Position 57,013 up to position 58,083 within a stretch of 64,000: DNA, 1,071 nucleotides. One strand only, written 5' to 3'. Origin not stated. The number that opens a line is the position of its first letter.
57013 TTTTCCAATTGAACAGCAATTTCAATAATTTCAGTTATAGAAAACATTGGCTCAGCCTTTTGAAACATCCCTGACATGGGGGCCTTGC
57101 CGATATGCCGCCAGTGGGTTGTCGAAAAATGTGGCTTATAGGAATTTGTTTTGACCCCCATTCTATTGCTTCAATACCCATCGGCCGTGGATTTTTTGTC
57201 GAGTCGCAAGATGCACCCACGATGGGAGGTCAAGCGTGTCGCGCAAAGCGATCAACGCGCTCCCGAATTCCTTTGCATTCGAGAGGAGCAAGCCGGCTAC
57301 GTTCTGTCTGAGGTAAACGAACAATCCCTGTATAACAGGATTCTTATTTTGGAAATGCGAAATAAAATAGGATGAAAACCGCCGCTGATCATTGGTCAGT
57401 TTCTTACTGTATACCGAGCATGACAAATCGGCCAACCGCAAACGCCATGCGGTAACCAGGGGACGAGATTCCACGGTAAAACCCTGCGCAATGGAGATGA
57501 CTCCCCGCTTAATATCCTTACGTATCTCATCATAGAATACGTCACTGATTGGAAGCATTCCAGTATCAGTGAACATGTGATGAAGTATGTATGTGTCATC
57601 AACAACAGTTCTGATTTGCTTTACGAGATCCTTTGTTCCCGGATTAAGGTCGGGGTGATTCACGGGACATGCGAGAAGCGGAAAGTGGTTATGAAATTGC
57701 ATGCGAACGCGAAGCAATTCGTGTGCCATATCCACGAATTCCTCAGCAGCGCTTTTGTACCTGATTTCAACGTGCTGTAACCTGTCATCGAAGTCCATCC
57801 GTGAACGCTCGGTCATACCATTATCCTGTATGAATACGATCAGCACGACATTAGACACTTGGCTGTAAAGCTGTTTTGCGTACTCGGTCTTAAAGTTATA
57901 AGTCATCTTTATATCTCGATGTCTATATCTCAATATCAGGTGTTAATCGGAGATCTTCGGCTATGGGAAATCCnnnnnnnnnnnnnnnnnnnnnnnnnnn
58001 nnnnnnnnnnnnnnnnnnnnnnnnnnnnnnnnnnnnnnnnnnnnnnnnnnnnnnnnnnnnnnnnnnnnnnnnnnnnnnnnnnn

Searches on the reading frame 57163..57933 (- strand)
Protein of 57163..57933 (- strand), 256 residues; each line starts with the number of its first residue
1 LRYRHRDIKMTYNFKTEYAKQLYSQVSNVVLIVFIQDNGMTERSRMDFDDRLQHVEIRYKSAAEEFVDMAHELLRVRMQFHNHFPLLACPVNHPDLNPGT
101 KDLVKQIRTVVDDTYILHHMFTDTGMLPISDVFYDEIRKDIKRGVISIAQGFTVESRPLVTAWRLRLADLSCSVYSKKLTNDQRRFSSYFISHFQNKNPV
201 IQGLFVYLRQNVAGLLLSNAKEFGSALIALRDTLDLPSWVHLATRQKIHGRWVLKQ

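Call 3: search_protein_families(library=pfam, proteins=[window:57163-57933:-], max_evalue=0.1)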
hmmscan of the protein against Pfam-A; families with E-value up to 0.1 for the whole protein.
window:57163-57933:- (256 aa): 1 family
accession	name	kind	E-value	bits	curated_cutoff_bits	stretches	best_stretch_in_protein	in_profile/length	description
PF21542.2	TetR_C_42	-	0.032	15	27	0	173-234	36-98/101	Tetracyclin repressor-like, C-terminal domain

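Call 4: search_protein_families(library=padloc, proteins=[window:57163-57933:-], max_evalue=1)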
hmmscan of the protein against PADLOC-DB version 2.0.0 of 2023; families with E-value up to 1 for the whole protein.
window:57163-57933:- (256 aa): 0 families

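Call 5: search_protein_families(library=ncbifam, proteins=[window:57163-57933:-], max_evalue=1)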
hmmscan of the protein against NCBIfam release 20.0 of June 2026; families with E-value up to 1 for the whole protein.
window:57163-57933:- (256 aa): 0 families

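Call 7: search_solved_structures(query=window:57163-57933:-, max_evalue=10)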
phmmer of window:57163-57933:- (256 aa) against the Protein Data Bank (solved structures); distinct sequences matched with E-value up to 10: 1.
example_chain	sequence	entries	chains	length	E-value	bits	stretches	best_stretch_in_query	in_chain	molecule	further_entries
2eh3_A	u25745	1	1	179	0.28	14.3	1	170-233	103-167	Transcriptional regulator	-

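Call 12: find_homologous_proteins(query=window:57163-57933:-)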
Query window:57163-57933:- (256 aa): 44 proteins with E <= 0.001 among 513 candidates.
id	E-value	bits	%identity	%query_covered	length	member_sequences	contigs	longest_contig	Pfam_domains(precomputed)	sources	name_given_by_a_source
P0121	1.4e-152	525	94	96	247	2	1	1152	-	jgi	jgi:hypothetical protein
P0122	1.4e-138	479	85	96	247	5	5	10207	-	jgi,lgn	jgi:hypothetical protein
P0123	4.9e-138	477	85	96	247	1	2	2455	-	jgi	jgi:hypothetical protein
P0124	5.8e-137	473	84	96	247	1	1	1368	-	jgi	jgi:hypothetical protein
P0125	5.3e-135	467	85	96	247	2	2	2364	-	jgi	jgi:hypothetical protein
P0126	6.5e-135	467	84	96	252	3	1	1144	-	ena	-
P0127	6.5e-133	460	82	96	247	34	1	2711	-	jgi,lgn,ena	-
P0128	1.4e-132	459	83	96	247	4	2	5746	-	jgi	jgi:hypothetical protein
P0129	2.3e-132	458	83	96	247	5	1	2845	-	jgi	jgi:hypothetical protein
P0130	9.9e-132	456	82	96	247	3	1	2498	-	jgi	jgi:hypothetical protein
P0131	8.9e-131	453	81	96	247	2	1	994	-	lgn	-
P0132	3.4e-130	451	81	96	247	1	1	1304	-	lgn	-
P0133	4.8e-130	451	81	96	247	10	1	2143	-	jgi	jgi:hypothetical protein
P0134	2.1e-127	442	80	96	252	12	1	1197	-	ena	-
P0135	7.4e-126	437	80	96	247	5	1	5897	-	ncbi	ncbi:MAG: hypothetical protein R6U13_09210 [Desulfatiglandaceae bacterium]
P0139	7.0e-117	408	74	96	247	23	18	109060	-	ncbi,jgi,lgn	-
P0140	4.5e-114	398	73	96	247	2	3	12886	-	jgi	-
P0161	8.7e-69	250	51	95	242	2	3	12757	-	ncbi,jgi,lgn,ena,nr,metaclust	ncbi:MAG: hypothetical protein P9L89_05375 [Candidatus Celaenobacter polaris]|nr:hypothetical protei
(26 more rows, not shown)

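Call 14: find_encoding_contigs(protein=P0139, flank=7000, max_places=4)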
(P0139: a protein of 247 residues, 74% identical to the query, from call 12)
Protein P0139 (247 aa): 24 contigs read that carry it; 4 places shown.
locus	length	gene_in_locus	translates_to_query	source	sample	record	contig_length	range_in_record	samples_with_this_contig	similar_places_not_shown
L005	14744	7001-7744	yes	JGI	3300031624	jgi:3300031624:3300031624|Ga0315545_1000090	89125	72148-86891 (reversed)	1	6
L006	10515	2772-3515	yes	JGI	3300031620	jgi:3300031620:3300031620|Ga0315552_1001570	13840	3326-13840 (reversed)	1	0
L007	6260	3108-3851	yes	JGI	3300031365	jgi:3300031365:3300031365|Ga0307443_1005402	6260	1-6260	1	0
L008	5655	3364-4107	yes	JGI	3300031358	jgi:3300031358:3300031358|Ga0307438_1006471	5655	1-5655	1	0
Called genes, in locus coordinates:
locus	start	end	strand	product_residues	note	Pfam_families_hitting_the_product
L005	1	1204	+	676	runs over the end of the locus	-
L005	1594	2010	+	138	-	PF00293:NUDIX, PF14815:NUDIX_4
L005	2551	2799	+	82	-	PF04014:MazE_antitoxin, PF15937:PrlF_antitoxin (weak)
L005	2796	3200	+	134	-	PF01850:PIN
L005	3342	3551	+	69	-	-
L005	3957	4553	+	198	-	PF04961:FTCD_C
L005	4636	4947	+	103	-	-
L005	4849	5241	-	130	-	-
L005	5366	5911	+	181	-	-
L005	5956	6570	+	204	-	PF01596:Methyltransf_3, PF01135:PCMT, PF08704:GCD14 (weak), PF13649:Methyltransf_25, PF13847:Methyltransf_31, PF08241:Methyltransf_11, PF08242:Methyltransf_12, PF13578:Methyltransf_24, +1 more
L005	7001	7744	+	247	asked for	-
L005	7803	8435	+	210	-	PF03358:FMN_red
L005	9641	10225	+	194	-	PF00440:TetR_N, PF16925:TetR_C_13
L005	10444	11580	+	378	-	PF02771:Acyl-CoA_dh_N, PF02770:Acyl-CoA_dh_M, PF00441:Acyl-CoA_dh_1, PF08028:Acyl-CoA_dh_2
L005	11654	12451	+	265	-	PF01012:ETF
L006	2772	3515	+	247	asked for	-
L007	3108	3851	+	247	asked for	-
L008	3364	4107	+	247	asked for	-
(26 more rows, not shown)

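Call 15: find_encoding_contigs(protein=P0161, flank=7000, max_places=3)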
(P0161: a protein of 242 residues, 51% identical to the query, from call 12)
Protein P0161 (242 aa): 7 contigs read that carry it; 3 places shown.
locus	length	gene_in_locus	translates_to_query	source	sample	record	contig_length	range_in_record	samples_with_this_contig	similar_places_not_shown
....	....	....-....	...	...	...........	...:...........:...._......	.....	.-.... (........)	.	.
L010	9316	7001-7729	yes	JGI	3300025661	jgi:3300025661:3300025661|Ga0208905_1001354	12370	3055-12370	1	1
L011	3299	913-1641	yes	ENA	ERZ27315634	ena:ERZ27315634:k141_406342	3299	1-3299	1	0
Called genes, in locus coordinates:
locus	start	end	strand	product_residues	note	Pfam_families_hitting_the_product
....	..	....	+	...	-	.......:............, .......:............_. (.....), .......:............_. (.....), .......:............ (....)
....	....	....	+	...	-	-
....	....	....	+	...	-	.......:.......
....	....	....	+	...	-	-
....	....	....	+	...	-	-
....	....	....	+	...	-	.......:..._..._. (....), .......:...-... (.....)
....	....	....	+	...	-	-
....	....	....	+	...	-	-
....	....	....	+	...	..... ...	-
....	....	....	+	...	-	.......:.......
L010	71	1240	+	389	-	PF00805:Pentapeptide, PF13576:Pentapeptide_3 (faint), PF13599:Pentapeptide_4 (faint), PF00805:Pentapeptide (weak)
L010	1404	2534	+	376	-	-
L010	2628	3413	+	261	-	PF18928:DUF5677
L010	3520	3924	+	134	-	-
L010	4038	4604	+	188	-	-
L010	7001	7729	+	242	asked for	-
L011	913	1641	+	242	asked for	-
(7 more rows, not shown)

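Call 16: find_encoding_contigs(protein=P0140, flank=7000, max_places=3)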
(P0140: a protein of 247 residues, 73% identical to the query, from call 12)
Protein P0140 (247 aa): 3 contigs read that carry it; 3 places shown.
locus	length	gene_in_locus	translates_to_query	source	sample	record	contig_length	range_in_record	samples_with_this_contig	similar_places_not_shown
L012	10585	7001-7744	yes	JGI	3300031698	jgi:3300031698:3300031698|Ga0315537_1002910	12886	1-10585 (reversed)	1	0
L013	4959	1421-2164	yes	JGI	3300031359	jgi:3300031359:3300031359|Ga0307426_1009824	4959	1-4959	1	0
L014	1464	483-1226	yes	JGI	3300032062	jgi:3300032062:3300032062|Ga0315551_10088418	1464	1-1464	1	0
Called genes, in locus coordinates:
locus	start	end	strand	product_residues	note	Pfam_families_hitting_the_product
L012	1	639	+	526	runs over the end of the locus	-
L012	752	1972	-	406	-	PF00155:Aminotran_1_2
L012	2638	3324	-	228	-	PF13174:TPR_6 (faint), PF13414:TPR_11 (faint), PF13181:TPR_8 (faint), PF13424:TPR_12 (faint), PF13432:TPR_16 (faint), PF00515:TPR_1, PF07719:TPR_2 (weak), PF00515:TPR_1 (weak), +4 more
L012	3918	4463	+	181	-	-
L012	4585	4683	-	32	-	-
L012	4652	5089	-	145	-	-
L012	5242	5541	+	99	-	-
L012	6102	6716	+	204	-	PF01596:Methyltransf_3, PF08704:GCD14 (weak), PF01135:PCMT, PF13649:Methyltransf_25, PF13847:Methyltransf_31, PF08241:Methyltransf_11, PF08242:Methyltransf_12, PF13578:Methyltransf_24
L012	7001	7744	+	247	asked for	-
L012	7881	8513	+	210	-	PF03358:FMN_red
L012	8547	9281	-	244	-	-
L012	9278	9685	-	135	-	PF00072:Response_reg (faint)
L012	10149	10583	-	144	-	?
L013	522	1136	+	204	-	PF01596:Methyltransf_3, PF08704:GCD14 (weak), PF01135:PCMT, PF13649:Methyltransf_25, PF13847:Methyltransf_31, PF08241:Methyltransf_11, PF08242:Methyltransf_12, PF13578:Methyltransf_24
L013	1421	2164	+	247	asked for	-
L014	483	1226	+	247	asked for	-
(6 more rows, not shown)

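Call 31: predict_structure(alignment_id=A2)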
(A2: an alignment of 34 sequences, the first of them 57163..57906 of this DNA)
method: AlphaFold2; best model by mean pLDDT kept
length: 247 residues; sequences in the alignment: 34
mean_pLDDT: 77.9   pTM: 0.75
mean pLDDT of the five models: 77.9, 76.2, 49.1, 48.8, 48.2
residues with pLDDT >= 90: 18; 70-90: 181; 50-70: 34; < 50: 14
segments of 3 or more residues with pLDDT < 50: 1-14
pLDDT, mean of each block of 10 residues (from residue 1): 34 52 82 78 84 62 74 84 86 86 78 71 75 66 79 88 84 88 85 90 74 85 91 88 85
secondary structure, 60 per line:
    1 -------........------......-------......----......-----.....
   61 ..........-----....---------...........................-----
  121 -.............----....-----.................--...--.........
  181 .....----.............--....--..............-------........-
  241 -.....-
elements in order: H8-15 E22-27 E35-40 E45-50 H56-70 E76-79 H89-115 H122-134 H139-142 H148-164 H172-185 H190-202 H205-208 H211-224 E232-239 E242-246

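Call 35: fold_search(model_id=the predicted structure, library=pdb)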
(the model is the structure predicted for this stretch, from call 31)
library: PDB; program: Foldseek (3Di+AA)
matches with E <= 10: 255; with E <= 0.001: 0
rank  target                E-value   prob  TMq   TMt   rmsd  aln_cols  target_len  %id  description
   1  7z5g_D                4.2e-01  0.13  0.20  0.16  19.0       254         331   12  human apo MATCAP (released 2022-05-11)
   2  7z6s_C                6.6e-01  0.12  0.24  0.19  12.7       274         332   10  MATCAP bound to a human 14 protofilament microtubule (released 2022-05-11)
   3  6tky_A                6.6e-01  0.06  0.14  0.11  18.7       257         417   10  Crystal structure of the DHR2 domain of DOCK10 in complex with CDC42 (released 2020-01-22)
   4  8u4n_R                8.1e-01  0.07  0.14  0.12  19.6       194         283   10  Structure of Apo CXCR4/Gi complex (released 2024-03-13)
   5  9b8l_A                9.0e-01  0.06  0.13  0.03  18.4       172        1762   10  Cryo-EM structure of human dysferlin dimer (released 2024-11-27)
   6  7z5g_B                1.1e+00  0.08  0.20  0.16  18.8       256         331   10  human apo MATCAP (released 2022-05-11)
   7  7z5g_A                1.2e+00  0.11  0.24  0.19  12.8       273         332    9  human apo MATCAP (released 2022-05-11)
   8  5yfc_A                1.2e+00  0.04  0.15  0.08  20.7       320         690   12  Crystal structure of a new DPP III family member (released 2018-01-03)
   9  7z5g_C                1.2e+00  0.08  0.20  0.16  19.3       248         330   11  human apo MATCAP (released 2022-05-11)
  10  8i5f_A                1.3e+00  0.04  0.14  0.10  18.6       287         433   12  Crystal structure of the DHR-2 domain of DOCK10 in complex with Cdc42 (T17N mutant) (released 2023-03-15)
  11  1i4d_B                1.5e+00  0.06  0.15  0.19  24.1       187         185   12  CRYSTAL STRUCTURE ANALYSIS OF RAC1-GDP COMPLEXED WITH ARFAPTIN (P21) (released 2001-05-16)
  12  6tky_B                1.5e+00  0.04  0.15  0.11  18.4       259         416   10  Crystal structure of the DHR2 domain of DOCK10 in complex with CDC42 (released 2020-01-22)
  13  2z0v_A                1.6e+00  0.06  0.16  0.18  23.9       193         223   11  Crystal structure of BAR domain of Endophilin-III (released 2008-05-13)
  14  1bge_B                1.8e+00  0.08  0.17  0.23  15.0       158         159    9  CRYSTAL STRUCTURE OF CANINE AND BOVINE GRANULOCYTE-COLONY STIMULATING FACTOR (G-CSF) (released 1993-10-31)
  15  2vof_A                1.9e+00  0.10  0.19  0.28  16.0       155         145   13  Structure of mouse A1 bound to the Puma BH3-domain (released 2008-03-04)
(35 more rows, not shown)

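Call 39: search_protein_families(library=phrogs, proteins=[window:57163-57906:-], max_evalue=1)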
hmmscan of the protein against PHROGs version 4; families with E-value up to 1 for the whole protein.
window:57163-57906:- (247 aa): 0 families

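Call 64: search_protein_families(library=pfam, alignment_id=A2, max_evalue=1)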
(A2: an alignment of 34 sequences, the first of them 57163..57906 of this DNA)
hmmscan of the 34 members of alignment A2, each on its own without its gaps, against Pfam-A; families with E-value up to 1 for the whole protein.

A. member 1, window:57163-57906:- (247 aa): 1 family
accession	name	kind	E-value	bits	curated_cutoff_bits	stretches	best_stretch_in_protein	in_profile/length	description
PF21542.2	TetR_C_42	-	0.029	15.2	27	1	164-225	36-98/101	Tetracyclin repressor-like, C-terminal domain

B. families by the number of members that match (of 34 scanned): 15 families
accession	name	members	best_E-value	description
PF21542.2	TetR_C_42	7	0.014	Tetracyclin repressor-like, C-terminal domain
PF00392.27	GntR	3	0.037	Bacterial regulatory proteins, gntR family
PF08312.17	cwf21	1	0.0031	cwf21 domain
PF08293.16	MRP-S33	1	0.019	Mitochondrial ribosomal subunit S27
PF01051.27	Rep3_N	1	0.023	Initiator Replication protein, WH1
PF24387.1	AEP-like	1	0.042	Archaeo-eukaryotic primase 1D-like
PF20792.2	VCD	1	0.046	VopL C-terminal dimerization domain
PF04055.27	Radical_SAM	1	0.05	Radical SAM superfamily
PF20467.3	MmeI_C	1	0.073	MmeI, C-terminal domain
PF24861.2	SUS_N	1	0.077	Sucrose synthase N-terminal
PF20099.4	DUF6489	1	0.096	Family of unknown function (DUF6489)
PF23012.2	Syntrophin_4th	1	0.12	Syntrophin C-terminal PH domain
PF22768.1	SPP1_Dit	1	0.17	Siphovirus-type tail component, C-terminal domain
PF13481.12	AAA_25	1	0.22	AAA domain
PF16071.10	DUF4812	1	0.25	Domain of unknown function (DUF4812)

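Call 68: fold_search(model_id=the predicted structure, library=viral)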
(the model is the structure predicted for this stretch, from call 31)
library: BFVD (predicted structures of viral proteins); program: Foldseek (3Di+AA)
matches with E <= 10: 420; with E <= 0.001: 0
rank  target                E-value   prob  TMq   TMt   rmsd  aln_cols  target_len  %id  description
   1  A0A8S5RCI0            2.1e-03  1.00  0.61  0.65   4.7       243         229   13  Uncharacterized protein [virus sp. ctmTa7]
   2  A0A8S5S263            8.1e-03  0.82  0.27  0.28  14.6       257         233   10  Lethal factor [Siphoviridae sp. ctCIv11]
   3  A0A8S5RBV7            1.8e-02  0.84  0.31  0.31  14.6       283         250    8  Peptidase [virus sp. ctmTa7]
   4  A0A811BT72            3.1e-02  0.51  0.21  0.16  26.1       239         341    7  Uncharacterized protein [Pandoravirus japonicus]
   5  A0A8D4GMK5            6.4e-02  0.87  0.36  0.18   8.6       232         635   10  (no name in the UniProt tables at hand)
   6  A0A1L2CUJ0            7.8e-02  0.16  0.15  0.16  19.0       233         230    7  Nucleotidyltransferase [Pectobacterium phage vB_PcaM_CBB]
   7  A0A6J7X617            1.2e-01  0.23  0.21  0.20  15.9       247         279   10  Uncharacterized protein [uncultured Caudovirales phage]
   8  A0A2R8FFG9            1.2e-01  0.51  0.20  0.31  16.9       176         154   18  Transmembrane domain-containing protein [Cedratvirus Zaza IHUMI]
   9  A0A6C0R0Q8            1.4e-01  0.51  0.24  0.32  13.7       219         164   10  Uncharacterized protein [Alteromonas phage vB_AmeM_PT11-V22]
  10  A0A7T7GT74            2.1e-01  0.18  0.21  0.09  22.8       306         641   12  (no name in the UniProt tables at hand)
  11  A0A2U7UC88            2.1e-01  0.10  0.17  0.14  25.0       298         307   10  Uncharacterized protein [Pandoravirus neocaledonia]
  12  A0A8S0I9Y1            2.2e-01  0.14  0.15  0.17  17.0       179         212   11  (no name in the UniProt tables at hand)
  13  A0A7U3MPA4            2.8e-01  0.12  0.16  0.13  17.9       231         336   12  (no name in the UniProt tables at hand)
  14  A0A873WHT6            3.7e-01  0.04  0.11  0.08  22.0       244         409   13  (no name in the UniProt tables at hand)
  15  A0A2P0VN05            3.9e-01  0.16  0.24  0.20  15.1       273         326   11  Uncharacterized protein [Tetraselmis virus 1]
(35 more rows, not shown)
